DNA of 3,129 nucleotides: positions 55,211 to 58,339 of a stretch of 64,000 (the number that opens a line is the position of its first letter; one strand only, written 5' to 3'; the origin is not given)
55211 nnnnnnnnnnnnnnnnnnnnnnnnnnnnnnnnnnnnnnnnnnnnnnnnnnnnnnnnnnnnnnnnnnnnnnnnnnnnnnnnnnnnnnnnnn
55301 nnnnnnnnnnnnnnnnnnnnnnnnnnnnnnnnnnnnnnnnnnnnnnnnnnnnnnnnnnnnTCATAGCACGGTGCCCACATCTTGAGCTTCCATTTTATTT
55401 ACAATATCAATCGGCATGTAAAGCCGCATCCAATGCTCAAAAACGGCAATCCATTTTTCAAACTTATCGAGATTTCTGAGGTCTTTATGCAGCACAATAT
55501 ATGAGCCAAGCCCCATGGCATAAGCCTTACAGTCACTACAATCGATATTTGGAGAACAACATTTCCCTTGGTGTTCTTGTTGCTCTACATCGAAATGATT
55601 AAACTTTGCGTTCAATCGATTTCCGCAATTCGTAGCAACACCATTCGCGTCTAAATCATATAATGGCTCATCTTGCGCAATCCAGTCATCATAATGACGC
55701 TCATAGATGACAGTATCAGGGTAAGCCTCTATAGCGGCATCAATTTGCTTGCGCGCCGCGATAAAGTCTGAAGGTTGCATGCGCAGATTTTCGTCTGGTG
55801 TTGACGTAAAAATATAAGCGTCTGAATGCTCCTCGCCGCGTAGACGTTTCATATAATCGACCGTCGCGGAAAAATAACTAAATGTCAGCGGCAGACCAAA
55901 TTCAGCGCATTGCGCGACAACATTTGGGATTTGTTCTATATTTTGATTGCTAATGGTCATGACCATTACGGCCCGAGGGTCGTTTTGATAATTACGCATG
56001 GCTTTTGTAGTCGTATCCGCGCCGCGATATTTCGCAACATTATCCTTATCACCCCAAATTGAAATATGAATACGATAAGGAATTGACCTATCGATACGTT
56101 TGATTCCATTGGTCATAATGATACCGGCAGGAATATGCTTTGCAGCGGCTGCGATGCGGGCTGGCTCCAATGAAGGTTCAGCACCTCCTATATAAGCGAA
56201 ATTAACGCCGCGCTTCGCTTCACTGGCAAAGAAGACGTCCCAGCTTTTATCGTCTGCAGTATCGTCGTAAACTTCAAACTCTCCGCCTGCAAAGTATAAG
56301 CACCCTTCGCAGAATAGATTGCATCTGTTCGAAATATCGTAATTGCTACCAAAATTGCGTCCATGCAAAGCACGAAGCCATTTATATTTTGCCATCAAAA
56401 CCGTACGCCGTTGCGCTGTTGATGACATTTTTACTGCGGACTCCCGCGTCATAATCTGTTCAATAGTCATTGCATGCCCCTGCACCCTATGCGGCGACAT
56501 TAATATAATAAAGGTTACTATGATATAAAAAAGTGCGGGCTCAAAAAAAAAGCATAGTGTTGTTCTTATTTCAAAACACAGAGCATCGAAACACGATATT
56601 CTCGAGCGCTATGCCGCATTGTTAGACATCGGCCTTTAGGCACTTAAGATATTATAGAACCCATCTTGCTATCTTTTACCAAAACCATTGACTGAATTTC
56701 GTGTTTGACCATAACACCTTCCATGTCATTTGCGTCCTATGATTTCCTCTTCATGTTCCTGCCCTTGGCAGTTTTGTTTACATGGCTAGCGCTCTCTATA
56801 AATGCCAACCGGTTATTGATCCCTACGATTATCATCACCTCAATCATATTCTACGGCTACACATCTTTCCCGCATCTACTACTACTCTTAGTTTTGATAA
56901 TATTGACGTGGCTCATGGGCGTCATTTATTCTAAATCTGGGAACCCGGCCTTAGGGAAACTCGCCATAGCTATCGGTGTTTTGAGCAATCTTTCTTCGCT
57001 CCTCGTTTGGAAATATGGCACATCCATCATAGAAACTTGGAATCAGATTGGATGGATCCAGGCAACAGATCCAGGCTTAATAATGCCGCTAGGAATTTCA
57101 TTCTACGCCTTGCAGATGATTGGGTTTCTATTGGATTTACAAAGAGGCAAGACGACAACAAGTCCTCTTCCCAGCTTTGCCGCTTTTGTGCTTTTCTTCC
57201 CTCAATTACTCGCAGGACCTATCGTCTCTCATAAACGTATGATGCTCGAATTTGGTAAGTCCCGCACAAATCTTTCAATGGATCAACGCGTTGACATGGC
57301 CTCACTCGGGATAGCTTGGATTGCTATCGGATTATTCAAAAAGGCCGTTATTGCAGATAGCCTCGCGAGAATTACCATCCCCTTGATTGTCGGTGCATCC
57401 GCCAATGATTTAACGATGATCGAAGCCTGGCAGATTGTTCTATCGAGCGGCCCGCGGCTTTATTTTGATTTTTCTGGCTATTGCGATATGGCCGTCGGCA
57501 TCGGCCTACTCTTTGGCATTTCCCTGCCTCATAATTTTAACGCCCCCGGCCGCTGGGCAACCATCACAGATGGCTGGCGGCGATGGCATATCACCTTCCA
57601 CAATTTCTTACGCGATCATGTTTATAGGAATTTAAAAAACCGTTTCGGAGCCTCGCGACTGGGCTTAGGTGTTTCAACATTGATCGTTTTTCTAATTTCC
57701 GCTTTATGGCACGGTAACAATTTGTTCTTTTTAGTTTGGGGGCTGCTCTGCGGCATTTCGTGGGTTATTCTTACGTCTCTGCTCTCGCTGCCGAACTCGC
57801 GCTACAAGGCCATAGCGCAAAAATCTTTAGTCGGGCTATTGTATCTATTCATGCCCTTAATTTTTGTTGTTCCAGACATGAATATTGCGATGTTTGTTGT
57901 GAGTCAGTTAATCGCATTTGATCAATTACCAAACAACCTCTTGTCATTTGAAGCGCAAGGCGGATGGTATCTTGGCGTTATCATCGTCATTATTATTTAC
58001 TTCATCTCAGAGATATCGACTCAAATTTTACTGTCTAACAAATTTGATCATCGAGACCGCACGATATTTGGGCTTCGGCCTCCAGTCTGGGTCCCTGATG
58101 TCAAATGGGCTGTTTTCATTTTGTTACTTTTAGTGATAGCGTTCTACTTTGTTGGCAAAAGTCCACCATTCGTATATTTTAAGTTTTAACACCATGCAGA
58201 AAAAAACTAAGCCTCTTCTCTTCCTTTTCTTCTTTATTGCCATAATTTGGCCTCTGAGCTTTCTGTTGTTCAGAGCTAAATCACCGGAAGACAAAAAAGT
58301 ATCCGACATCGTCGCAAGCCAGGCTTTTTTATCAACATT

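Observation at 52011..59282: Radical-SAM + TauD-like dioxygenase + two Sel1-repeat periplasmic proteins, divergent from an MBOAT/DltD-like O-acyltransferase pair, in a lower-GC block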

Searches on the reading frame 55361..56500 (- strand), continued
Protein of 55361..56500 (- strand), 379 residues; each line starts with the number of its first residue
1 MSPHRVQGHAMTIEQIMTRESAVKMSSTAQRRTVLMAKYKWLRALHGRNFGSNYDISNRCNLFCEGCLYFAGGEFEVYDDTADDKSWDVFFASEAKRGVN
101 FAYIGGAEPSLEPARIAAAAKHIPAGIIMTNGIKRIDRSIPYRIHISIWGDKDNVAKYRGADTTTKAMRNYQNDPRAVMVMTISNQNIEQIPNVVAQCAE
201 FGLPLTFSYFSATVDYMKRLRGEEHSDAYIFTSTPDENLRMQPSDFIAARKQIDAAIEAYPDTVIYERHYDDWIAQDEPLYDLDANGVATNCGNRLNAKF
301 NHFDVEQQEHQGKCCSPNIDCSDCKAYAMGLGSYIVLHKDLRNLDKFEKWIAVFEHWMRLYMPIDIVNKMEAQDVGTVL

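Call 81: search_protein_families(library=pfam, proteins=[L069:228-521:+, L040:7024-8088:+, L040:11369-12526:+, L040:12551-13840:+, L040:5553-6635:-, L080:11988-12713:+, L056:8696-9556:+, L056:7411-8748:+, L040:6675-7061:-], max_evalue=0.01)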
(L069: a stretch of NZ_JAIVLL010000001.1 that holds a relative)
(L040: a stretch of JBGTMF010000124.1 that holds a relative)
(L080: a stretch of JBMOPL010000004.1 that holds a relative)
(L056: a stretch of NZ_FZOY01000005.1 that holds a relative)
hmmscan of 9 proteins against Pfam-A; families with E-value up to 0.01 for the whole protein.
L069:228-521:+ (97 aa): 1 family
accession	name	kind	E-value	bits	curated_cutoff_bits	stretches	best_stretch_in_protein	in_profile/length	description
PF05402.18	PqqD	-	6.3e-18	65.3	23.4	1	28-94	1-67/67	Coenzyme PQQ synthesis protein D (PqqD)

L040:7024-8088:+ (354 aa): 5 families
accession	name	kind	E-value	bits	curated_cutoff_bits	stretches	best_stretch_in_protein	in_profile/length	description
PF13621.12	Cupin_8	-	4.5e-25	89.4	27.4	1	90-310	3-246/252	Cupin-like domain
PF08007.18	JmjC_2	-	4.3e-09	36.4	22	1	224-308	49-118/127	JmjC domain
PF02373.28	JmjC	-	2e-05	25.4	24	1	204-309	2-114/114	JmjC domain, hydroxylase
PF07883.17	Cupin_2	-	0.00012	22.1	27.2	1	277-305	37-65/70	Cupin domain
PF00190.28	Cupin_1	-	0.0031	17.5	22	1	273-315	76-118/151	Cupin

L040:11369-12526:+ (385 aa): 2 families
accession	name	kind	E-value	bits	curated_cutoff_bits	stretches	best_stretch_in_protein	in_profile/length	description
PF00848.25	Ring_hydroxyl_A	-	8.1e-33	114.5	24.9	1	188-379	1-206/208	Ring hydroxylating alpha subunit (catalytic domain)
PF00355.32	Rieske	-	3.6e-17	62.5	20.3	1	57-136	5-82/88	Rieske [2Fe-2S] domain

L040:12551-13840:+ (429 aa): 3 families
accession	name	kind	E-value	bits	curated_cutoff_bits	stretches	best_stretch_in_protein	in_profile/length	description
PF13483.12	Lactamase_B_3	-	3e-07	31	24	1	8-76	2-56/160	Beta-lactamase superfamily domain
PF12706.13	Lactamase_B_2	-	2.1e-05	24.7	27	1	25-129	3-113/200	Beta-lactamase superfamily domain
PF00753.33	Lactamase_B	-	0.0094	16.3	22.7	0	58-136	45-118/196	Metallo-beta-lactamase superfamily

L040:5553-6635:- (360 aa): 0 families

L080:11988-12713:+ (241 aa): 0 families

L056:8696-9556:+ (286 aa): 1 family
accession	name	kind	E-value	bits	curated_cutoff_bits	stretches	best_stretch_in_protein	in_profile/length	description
PF02167.20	Cytochrom_C1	-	3.6e-68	230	22.8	1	57-278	1-218/219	Cytochrome C1 family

L056:7411-8748:+ (445 aa): 4 families
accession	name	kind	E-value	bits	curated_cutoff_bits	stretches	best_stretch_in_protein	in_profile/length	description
PF00033.24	Cytochrome_B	-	1.1e-70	237.8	27.2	1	35-220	4-189/189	Cytochrome b/b6/petB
PF13631.11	Cytochrom_B_N_2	-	1.9e-45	155.3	27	1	103-277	2-169/169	Cytochrome b(N-terminal)/b6/petB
PF00032.22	Cytochrom_B_C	-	2.3e-35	121.3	20.7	1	282-401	1-102/102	Cytochrome b(C-terminal)/b6/petD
PF14358.11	DUF4405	-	0.00039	21.3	26.7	1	47-113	2-63/66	Domain of unknown function (DUF4405)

L040:6675-7061:- (128 aa): 0 families

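Call 95: find_encoding_contigs(protein=P0027, flank=5000, max_places=1)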
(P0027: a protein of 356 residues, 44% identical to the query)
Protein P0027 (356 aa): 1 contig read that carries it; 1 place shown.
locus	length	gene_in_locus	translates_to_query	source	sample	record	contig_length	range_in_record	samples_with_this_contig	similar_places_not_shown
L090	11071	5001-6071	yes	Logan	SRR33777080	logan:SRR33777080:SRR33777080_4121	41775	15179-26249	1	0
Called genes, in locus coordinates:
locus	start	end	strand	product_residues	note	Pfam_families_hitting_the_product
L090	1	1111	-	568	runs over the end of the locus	-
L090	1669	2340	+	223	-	-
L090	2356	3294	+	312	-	-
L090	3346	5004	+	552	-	PF13174:TPR_6 (faint), PF13181:TPR_8 (faint), PF13428:TPR_14 (faint), PF13432:TPR_16 (faint), PF14559:TPR_19 (weak)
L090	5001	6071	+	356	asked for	-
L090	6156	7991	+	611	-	PF00009:GTP_EFTU, PF22594:GTP-eEF1A_C, PF01583:APS_kinase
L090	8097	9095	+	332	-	PF13524:Glyco_trans_1_2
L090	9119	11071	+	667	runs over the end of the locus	PF05159:Capsule_synth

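Call 96: find_encoding_contigs(protein=P0060, flank=5000, max_places=1)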
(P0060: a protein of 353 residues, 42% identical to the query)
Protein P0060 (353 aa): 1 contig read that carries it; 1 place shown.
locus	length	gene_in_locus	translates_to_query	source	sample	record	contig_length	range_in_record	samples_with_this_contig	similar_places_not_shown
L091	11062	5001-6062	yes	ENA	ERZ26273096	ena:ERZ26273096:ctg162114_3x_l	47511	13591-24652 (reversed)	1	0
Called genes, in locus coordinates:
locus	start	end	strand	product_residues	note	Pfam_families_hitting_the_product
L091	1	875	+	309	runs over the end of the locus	PF04851:ResIII, PF00270:DEAD (weak), PF17757:UvrB_inter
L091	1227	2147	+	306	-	PF00271:Helicase_C, PF12344:UvrB, PF02151:UVR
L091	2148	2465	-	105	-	PF01042:Ribonuc_L-PSP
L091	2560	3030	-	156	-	PF07719:TPR_2 (faint), PF13428:TPR_14 (faint), PF13432:TPR_16 (faint), PF14559:TPR_19 (faint)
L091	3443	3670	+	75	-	-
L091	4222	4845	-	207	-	PF07589:PEP_exosort_dom (weak)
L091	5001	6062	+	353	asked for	-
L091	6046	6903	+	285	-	PF00583:Acetyltransf_1 (faint), PF13508:Acetyltransf_7 (weak)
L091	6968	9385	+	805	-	PF13489:Methyltransf_23, PF08241:Methyltransf_11 (weak), PF08242:Methyltransf_12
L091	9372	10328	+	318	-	PF05045:RgpF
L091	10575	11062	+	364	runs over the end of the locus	PF13433:Peripla_BP_5, PF13458:Peripla_BP_6, PF01094:ANF_receptor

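Call 97: find_encoding_contigs(protein=P0077, flank=5000, max_places=1)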
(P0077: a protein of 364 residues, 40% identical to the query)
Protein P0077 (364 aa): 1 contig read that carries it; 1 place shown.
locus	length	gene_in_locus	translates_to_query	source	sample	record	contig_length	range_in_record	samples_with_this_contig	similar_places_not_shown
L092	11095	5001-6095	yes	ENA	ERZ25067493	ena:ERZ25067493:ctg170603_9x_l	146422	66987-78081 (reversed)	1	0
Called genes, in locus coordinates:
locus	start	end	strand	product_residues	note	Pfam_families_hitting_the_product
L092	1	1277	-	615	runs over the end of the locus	PF06480:FtsH_ext (weak), PF06068:TIP49 (faint), PF00004:AAA, PF07728:AAA_5 (weak), PF17862:AAA_lid_3, PF01434:Peptidase_M41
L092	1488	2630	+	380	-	PF01546:Peptidase_M20, PF07687:M20_dimer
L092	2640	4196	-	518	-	PF01663:Phosphodiest (weak), PF13428:TPR_14 (faint), PF13432:TPR_16 (faint), PF00515:TPR_1 (faint), PF07719:TPR_2 (faint), PF13414:TPR_11 (faint), PF14559:TPR_19 (weak)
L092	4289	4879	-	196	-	-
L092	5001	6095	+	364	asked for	-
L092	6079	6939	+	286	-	PF00583:Acetyltransf_1 (faint), PF13508:Acetyltransf_7 (weak)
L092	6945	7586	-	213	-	PF02798:GST_N, PF13417:GST_N_3, PF13409:GST_N_2, PF13410:GST_C_2 (faint), PF00043:GST_C, PF14497:GST_C_3 (weak)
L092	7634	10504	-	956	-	PF17764:PriA_3primeBD, PF00270:DEAD, PF04851:ResIII, PF18319:Zn_ribbon_PriA, PF18074:PriA_C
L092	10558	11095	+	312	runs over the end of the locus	PF02899:Phage_int_SAM_1, PF00589:Phage_integrase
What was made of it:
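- Three of three further samples do as well (calls 95-97).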

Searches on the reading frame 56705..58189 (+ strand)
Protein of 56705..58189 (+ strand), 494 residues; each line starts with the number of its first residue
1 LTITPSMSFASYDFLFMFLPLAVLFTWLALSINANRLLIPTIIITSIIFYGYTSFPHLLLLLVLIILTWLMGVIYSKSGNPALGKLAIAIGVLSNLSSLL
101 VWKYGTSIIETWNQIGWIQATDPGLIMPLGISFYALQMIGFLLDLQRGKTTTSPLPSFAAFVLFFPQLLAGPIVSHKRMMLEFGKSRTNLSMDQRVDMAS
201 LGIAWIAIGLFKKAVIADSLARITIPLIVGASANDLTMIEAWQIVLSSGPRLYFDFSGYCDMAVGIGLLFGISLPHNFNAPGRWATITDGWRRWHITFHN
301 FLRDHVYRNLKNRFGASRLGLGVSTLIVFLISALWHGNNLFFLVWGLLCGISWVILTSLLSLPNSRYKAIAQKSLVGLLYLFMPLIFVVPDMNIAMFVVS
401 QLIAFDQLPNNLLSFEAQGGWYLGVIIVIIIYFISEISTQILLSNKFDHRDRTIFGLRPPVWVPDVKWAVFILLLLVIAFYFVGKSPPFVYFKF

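Call 3: search_protein_families(library=pfam, proteins=[window:56705-58189:+], max_evalue=0.01)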
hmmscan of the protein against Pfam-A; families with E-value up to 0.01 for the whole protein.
window:56705-58189:+ (494 aa): 2 families
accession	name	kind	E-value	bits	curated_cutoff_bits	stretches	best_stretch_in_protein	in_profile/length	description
PF03062.24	MBOAT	-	9.2e-31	107.8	27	1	48-348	4-286/337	MBOAT, membrane-bound O-acyltransferase family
PF13813.11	MBOAT_2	-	0.00062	20.5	25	1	275-336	2-64/85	Membrane bound O-acyl transferase family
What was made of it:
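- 56723..58189 (+): MBOAT-family membrane O-acyltransferase with a fused C-terminal acyl-shuttle hexapeptide, FVYFKF (FxYxxF). MBOAT histidine motifs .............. and SALWHG are present. Pfam MBOAT 9e-31, call 3.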

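Call 4: search_protein_families(library=ncbifam, proteins=[window:56705-58189:+], max_evalue=0.01)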
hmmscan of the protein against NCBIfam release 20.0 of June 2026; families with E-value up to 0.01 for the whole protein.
window:56705-58189:+ (494 aa): 1 family
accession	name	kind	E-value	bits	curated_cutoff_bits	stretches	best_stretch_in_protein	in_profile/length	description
TIGR04091.1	LTA_dltB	equivalog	1e-40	140.2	375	1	17-389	10-370/380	D-alanyl-lipoteichoic acid biosynthesis protein DltB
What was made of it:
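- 56723..58189 (+): DltB model 140 bits, below the cut-off, call 4.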
